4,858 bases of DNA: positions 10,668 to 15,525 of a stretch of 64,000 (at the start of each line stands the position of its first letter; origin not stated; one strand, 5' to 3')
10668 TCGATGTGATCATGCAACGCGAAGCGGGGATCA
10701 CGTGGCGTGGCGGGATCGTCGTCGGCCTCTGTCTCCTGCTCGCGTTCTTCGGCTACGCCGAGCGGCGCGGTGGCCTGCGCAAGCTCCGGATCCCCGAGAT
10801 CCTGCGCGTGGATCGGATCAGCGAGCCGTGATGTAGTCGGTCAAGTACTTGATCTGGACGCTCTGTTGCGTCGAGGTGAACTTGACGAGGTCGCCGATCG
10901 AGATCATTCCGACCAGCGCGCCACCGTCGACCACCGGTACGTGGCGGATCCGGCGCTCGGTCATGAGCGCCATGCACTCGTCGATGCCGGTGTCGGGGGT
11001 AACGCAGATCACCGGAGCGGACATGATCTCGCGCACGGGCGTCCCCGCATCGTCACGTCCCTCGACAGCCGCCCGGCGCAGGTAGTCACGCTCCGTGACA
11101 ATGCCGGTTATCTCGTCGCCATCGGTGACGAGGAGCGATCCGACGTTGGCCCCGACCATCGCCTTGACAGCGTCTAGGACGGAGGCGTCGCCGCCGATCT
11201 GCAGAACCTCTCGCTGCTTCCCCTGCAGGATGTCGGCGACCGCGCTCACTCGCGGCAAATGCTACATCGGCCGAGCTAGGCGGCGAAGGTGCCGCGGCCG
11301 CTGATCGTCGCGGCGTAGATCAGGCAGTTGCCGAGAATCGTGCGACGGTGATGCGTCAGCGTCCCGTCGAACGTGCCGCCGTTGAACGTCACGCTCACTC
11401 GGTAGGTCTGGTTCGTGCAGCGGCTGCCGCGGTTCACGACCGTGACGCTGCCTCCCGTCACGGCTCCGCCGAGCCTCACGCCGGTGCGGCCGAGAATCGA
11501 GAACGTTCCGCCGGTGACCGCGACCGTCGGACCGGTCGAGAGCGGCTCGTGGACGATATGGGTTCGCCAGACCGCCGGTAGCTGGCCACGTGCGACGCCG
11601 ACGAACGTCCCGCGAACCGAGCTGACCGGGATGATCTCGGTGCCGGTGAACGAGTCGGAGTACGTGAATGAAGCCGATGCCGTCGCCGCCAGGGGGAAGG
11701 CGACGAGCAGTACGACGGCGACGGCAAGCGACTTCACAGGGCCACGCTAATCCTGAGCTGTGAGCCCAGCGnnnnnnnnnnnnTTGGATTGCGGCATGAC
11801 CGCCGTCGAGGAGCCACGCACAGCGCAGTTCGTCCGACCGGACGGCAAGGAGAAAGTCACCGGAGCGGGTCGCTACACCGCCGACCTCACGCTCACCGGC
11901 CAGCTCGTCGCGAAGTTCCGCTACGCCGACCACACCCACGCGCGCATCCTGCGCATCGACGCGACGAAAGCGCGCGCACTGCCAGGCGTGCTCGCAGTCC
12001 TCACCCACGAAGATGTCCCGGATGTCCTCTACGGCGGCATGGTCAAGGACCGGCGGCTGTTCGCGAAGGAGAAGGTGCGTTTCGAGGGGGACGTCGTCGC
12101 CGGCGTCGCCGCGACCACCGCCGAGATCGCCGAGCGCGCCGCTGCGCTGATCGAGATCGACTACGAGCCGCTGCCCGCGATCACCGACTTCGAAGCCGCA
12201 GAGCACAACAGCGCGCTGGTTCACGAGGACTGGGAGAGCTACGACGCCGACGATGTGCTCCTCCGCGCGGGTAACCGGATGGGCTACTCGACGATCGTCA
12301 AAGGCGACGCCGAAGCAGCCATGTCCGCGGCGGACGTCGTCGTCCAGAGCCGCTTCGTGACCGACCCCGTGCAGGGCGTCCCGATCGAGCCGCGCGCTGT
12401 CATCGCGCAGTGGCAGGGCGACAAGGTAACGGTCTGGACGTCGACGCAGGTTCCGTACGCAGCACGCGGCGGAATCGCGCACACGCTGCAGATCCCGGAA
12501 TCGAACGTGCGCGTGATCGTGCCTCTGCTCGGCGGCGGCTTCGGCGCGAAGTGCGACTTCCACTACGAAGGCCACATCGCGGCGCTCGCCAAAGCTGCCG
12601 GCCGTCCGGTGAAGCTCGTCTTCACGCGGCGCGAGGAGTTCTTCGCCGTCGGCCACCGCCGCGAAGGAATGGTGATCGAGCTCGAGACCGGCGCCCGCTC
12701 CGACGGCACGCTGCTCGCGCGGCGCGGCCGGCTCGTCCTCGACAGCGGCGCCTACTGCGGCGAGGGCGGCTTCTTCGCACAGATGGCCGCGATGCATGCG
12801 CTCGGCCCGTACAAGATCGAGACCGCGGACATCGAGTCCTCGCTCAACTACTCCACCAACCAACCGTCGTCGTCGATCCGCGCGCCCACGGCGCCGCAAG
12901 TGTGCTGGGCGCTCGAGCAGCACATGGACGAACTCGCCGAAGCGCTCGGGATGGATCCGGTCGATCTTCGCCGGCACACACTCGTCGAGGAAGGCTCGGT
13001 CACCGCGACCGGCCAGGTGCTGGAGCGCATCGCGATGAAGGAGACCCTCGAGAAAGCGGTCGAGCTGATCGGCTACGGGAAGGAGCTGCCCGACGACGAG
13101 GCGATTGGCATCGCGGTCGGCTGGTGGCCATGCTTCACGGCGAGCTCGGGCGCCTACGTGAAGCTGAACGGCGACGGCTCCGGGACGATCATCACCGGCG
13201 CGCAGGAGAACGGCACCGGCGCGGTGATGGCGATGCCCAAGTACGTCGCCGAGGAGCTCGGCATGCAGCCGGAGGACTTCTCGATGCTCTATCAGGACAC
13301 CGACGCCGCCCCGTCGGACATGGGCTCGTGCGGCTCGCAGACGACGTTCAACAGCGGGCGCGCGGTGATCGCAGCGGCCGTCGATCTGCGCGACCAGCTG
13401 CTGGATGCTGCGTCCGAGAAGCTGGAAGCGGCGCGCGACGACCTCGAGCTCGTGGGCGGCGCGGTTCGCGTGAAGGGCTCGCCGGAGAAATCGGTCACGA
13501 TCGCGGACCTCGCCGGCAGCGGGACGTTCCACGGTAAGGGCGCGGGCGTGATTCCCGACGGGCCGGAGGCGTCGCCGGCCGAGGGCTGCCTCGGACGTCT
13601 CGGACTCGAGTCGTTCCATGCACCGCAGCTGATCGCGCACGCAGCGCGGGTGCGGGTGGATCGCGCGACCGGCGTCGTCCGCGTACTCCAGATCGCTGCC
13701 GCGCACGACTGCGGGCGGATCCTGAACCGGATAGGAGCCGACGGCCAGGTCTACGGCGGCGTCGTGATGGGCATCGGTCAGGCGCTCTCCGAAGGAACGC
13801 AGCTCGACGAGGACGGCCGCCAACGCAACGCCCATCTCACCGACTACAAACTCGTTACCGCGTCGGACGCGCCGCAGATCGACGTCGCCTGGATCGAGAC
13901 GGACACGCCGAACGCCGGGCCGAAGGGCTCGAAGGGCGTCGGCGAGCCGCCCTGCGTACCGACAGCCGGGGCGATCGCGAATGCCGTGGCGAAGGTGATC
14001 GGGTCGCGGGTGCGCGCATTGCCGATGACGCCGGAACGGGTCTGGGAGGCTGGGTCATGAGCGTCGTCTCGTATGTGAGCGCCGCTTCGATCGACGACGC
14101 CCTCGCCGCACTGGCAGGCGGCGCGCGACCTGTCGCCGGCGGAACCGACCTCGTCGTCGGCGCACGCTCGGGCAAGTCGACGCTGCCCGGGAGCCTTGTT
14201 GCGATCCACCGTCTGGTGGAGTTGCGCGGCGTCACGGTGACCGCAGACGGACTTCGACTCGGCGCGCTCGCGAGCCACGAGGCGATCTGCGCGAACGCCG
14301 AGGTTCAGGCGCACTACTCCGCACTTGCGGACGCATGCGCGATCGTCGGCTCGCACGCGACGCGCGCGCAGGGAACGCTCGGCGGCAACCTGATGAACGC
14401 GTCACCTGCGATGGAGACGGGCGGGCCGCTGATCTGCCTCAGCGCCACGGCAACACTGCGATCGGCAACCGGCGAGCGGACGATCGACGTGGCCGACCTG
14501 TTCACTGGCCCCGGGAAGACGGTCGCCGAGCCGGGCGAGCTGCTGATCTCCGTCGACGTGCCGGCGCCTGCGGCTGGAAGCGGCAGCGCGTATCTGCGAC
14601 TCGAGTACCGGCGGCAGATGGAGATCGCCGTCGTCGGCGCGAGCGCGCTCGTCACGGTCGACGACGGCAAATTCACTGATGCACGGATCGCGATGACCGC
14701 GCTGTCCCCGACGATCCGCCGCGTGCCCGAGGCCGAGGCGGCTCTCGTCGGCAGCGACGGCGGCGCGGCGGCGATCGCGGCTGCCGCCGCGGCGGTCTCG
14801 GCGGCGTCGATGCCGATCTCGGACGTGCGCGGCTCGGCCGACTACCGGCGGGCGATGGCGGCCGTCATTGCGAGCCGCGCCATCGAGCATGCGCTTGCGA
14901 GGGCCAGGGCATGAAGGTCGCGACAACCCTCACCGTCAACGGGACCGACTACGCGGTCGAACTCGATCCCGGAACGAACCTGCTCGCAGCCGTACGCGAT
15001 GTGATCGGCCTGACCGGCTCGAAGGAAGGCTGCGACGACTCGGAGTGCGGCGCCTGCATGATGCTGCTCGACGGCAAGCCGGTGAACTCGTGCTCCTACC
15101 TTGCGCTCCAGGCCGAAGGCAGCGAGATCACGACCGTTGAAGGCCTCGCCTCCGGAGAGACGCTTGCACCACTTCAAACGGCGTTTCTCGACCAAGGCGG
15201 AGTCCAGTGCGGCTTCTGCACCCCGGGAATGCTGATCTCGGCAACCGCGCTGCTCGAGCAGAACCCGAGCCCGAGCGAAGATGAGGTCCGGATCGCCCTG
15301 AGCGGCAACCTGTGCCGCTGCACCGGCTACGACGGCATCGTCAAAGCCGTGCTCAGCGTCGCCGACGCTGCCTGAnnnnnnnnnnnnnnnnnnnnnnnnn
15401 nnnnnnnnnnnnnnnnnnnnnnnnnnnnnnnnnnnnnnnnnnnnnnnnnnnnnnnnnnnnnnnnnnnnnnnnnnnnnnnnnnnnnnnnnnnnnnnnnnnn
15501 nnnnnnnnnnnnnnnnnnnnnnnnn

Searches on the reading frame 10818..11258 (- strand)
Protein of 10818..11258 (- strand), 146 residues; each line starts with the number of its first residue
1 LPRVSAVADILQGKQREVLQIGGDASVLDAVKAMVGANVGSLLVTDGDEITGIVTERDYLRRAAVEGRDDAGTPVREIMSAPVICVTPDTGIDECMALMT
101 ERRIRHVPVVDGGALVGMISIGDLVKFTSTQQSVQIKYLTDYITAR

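Call 17: search_protein_families(library=pfam, proteins=[window:10818-11258:-], max_evalue=0.01)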
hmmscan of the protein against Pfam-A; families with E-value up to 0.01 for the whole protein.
window:10818-11258:- (146 aa): 2 families
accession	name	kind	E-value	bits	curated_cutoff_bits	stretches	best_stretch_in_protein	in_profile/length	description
PF00571.33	CBS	-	6e-26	91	24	2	75-127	1-54/57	CBS domain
PF13185.12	GAF_2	-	0.0089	16.7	28.6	0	27-123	11-112/136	GAF domain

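Call 35: search_protein_families(library=ncbifam, proteins=[window:10818-11258:-], max_evalue=0.00001)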
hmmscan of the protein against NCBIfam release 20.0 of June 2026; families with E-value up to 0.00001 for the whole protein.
window:10818-11258:- (146 aa): 12 families
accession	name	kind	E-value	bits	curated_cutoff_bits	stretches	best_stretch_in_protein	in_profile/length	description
NF041552.1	TF_PrdR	equivalog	1.1e-12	47.1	795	1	7-128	8-125/577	sigma-54 dependent transcriptional regulator PrdR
TIGR00393.1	kpsF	subfamily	1.1e-10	41.5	203.7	1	7-119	157-267/268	KpsF/GutQ family sugar-phosphate isomerase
NF011447.0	PRK14869.2-3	equivalog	2.3e-10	39.7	522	0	74-126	246-299/540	putative manganese-dependent inorganic diphosphatase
NF008141.0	PRK10892.1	equivalog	1.3e-09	37.8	505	1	7-126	206-324/328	arabinose-5-phosphate isomerase KdsD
NF053704.1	TransRegCcpNBacil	equivalog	1.6e-09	37.5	260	1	21-134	87-203/208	transcriptional regulator CcpN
TIGR01302.1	IMP_dehydrog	equivalog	2.1e-09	36.8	481.5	1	18-134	90-206/450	IMP dehydrogenase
NF011443.0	PRK14869.1-5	equivalog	8.7e-09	34.3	335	0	73-128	247-304/546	putative manganese-dependent inorganic diphosphatase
NF041569.1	A-tRNAntase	equivalog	1.4e-08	33.5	1440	1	24-131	325-429/880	A-adding tRNA nucleotidyltransferase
NF008581.0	PRK11543.1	equivalog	5e-08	32.3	481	1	14-125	205-316/321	arabinose-5-phosphate isomerase GutQ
NF053603.1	HhpR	exception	8.4e-08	31.7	520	0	73-127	222-277/282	CBS domain-containing high hydrostatic pressure regulator HhpR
NF011440.0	PRK14869.1-2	equivalog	5.3e-07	28.6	746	0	68-129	62-124/541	putative manganese-dependent inorganic diphosphatase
NF011442.0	PRK14869.1-4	equivalog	9.8e-07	27.6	400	0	75-131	72-129/543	putative manganese-dependent inorganic diphosphatase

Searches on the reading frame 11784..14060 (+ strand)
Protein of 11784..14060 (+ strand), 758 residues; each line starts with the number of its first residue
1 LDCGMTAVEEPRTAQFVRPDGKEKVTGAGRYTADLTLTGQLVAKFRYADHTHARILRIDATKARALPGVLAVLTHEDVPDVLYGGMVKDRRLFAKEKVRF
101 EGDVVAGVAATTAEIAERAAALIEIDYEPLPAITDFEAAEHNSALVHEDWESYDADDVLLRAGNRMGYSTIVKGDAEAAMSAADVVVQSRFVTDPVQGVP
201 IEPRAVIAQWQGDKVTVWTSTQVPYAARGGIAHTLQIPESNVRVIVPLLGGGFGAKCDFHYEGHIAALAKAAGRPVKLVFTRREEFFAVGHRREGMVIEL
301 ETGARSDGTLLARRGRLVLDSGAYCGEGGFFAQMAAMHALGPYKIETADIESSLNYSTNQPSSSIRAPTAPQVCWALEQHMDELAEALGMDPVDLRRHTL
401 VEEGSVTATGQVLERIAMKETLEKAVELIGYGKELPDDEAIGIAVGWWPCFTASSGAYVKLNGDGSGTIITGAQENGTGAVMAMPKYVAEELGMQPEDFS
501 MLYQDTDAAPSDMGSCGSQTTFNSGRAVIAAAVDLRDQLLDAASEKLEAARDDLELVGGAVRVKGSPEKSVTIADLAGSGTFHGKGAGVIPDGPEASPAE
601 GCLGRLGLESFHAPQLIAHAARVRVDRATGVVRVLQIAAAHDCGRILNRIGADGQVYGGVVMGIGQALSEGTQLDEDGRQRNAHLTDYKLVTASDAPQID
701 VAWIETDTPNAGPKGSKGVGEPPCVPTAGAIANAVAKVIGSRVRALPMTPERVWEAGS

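Call 17: search_protein_families(library=pfam, proteins=[window:11784-14060:+], max_evalue=0.01)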
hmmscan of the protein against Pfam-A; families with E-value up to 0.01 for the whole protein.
window:11784-14060:+ (758 aa): 3 families
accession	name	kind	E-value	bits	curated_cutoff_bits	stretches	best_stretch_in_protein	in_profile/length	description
PF02738.23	MoCoBD_1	-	7.3e-67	225.4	27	1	170-398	12-242/244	Molybdopterin cofactor-binding domain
PF20256.3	MoCoBD_2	-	1.4e-60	205.6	27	1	439-697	25-283/283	Molybdopterin cofactor-binding domain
PF01315.27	Ald_Xan_dh_C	-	1.3e-28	100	31.3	1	26-131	1-110/110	Aldehyde oxidase and xanthine dehydrogenase, a/b hammerhead domain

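Call 35: search_protein_families(library=ncbifam, proteins=[window:11784-14060:+], max_evalue=0.00001)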
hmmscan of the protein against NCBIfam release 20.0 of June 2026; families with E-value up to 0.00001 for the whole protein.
window:11784-14060:+ (758 aa): 13 families
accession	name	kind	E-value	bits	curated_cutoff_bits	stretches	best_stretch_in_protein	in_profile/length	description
TIGR03194.1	4hydrxCoA_A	equivalog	4.5e-147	491.6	994.55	1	20-756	5-745/746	4-hydroxybenzoyl-CoA reductase subunit alpha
NF043082.1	XdhA_XDHase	equivalog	4.1e-142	474.9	780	1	16-755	5-750/758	xanthine dehydrogenase subunit XdhA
NF007426.0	PRK09970.1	equivalog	2.3e-134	449.2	916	1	16-755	10-753/761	xanthine dehydrogenase molybdenum-binding subunit XdhA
NF041018.1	glyceraldDH_alpha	equivalog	3.5e-116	389.4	790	1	18-754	9-741/741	glyceraldehyde dehydrogenase subunit alpha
TIGR03196.1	pucD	equivalog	1.1e-113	381.2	783.65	2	18-415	9-392/763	xanthine dehydrogenase subunit D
NF040766.1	CODH_aero_grp5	exception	2.6e-102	343.4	950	2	18-577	11-591/785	aerobic carbon-monoxide dehydrogenase large subunit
TIGR03311.1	Se_dep_XDH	equivalog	1.5e-99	334.3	830.45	2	15-549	165-688/848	selenium-dependent xanthine dehydrogenase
NF041671.1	peri_hyde_PaoC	equivalog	1.1e-89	301.8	1180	1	18-753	24-727/735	aldehyde oxidoreductase molybdenum-binding subunit PaoC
NF045668.1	pterin_aldehy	equivalog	8.8e-88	295.4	1100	2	14-537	177-716/905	molybdopterin-dependent aldehyde oxidoreductase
TIGR02416.1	CO_dehy_Mo_lg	equivalog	1.4e-86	291.3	991.15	2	25-432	6-429/770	aerobic carbon-monoxide dehydrogenase large subunit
TIGR03313.1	Se_sel_red_Mo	hypoth_equivalog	6.1e-74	249.2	1101.9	2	174-754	362-946/951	molybdopterin-dependent oxidoreductase Mo/Fe-S-binding subunit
TIGR02965.1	xanthine_xdhB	equivalog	8.2e-74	249.1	849.5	2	22-429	11-406/758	xanthine dehydrogenase molybdopterin binding subunit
TIGR02969.1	mam_aldehyde_ox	subfamily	4.6e-22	77.4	1912.3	1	17-413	581-960/1330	aldehyde oxidase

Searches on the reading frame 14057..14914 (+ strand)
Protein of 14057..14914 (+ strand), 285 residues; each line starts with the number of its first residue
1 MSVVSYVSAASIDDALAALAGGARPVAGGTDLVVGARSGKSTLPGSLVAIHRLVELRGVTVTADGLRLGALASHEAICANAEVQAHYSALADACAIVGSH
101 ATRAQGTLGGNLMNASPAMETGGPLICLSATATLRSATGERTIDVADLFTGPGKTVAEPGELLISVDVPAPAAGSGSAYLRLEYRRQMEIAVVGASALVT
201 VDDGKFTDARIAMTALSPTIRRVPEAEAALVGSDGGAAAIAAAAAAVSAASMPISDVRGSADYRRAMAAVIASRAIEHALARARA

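Call 17: search_protein_families(library=pfam, proteins=[window:14057-14914:+], max_evalue=0.01)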
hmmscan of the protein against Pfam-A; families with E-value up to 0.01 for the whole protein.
window:14057-14914:+ (285 aa): 2 families
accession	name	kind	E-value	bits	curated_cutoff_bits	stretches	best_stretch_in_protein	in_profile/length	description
PF00941.27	FAD_binding_5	-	8e-38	130.4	27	1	4-170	3-169/170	FAD binding domain in molybdopterin dehydrogenase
PF03450.22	CO_deh_flav_C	-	3.7e-21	75.6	25.5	1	184-278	7-101/102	CO dehydrogenase flavoprotein C-terminal domain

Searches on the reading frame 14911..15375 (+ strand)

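Call 17: search_protein_families(library=pfam, proteins=[window:14911-15375:+], max_evalue=0.01)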
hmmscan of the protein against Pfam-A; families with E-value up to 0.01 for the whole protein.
window:14911-15375:+ (154 aa): 4 families
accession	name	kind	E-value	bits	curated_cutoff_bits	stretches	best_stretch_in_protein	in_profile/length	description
PF01799.25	Fer2_2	-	1.6e-32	111.8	30.3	1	75-147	1-74/75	[2Fe-2S] binding domain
PF00111.32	Fer2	-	3.2e-07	30.6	21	1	8-65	2-56/77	2Fe-2S iron-sulfur cluster binding domain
PF13085.11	Fer2_3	-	6e-05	23.5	27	1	38-79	49-89/107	2Fe-2S iron-sulfur cluster binding domain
PF13510.11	Fer2_4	-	0.0078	16.7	22.8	0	5-75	4-79/82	2Fe-2S iron-sulfur cluster binding domain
